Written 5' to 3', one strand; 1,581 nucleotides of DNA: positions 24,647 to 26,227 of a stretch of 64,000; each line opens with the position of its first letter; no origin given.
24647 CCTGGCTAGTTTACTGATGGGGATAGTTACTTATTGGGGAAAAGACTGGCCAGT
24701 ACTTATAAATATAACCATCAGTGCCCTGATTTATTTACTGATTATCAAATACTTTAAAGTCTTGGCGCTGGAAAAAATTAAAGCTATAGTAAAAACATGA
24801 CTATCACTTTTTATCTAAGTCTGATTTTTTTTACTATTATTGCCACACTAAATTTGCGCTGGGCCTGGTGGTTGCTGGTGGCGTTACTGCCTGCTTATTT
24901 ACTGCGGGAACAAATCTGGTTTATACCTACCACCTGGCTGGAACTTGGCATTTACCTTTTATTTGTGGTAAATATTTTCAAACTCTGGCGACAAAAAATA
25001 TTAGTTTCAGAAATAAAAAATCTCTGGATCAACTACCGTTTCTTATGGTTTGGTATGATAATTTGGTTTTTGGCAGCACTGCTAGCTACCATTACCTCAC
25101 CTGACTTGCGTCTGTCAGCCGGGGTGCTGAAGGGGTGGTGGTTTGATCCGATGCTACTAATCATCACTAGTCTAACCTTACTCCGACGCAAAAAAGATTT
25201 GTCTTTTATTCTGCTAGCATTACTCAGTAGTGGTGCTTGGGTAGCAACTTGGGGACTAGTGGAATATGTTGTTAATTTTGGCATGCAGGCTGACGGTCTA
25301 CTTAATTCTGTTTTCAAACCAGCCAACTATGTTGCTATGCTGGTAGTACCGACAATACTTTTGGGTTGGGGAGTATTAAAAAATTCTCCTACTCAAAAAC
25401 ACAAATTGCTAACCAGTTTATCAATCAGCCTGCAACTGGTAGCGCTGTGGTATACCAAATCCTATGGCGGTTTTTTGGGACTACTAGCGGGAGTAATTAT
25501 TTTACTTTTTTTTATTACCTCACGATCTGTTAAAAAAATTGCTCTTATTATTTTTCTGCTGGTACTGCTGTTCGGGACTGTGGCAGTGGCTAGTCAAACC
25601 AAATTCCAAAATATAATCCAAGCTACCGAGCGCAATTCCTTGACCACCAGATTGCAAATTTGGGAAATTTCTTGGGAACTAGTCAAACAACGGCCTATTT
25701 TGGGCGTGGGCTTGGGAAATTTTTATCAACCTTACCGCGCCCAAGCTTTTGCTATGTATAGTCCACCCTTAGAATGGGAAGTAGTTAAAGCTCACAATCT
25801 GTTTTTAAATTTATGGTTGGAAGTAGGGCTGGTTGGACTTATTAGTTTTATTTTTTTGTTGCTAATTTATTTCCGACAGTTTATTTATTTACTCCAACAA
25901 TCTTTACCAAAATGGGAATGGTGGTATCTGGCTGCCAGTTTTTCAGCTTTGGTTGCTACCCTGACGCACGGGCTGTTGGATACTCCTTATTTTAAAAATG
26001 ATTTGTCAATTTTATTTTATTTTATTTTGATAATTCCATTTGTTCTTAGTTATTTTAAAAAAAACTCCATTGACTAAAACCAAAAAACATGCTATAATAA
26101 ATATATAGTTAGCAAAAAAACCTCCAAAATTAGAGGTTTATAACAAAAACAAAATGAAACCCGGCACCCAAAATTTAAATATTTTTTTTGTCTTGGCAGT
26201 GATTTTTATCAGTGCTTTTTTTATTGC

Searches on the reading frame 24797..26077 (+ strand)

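Call 10: search_protein_families(library=pfam, proteins=[window:24797-26077:+], max_evalue=0.001)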
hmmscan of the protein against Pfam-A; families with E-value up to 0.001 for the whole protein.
window:24797-26077:+ (426 aa): 1 family
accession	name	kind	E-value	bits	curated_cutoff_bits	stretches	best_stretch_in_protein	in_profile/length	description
PF04932.20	Wzy_C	-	2.8e-22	79.6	31.7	1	210-352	3-149/149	O-Antigen ligase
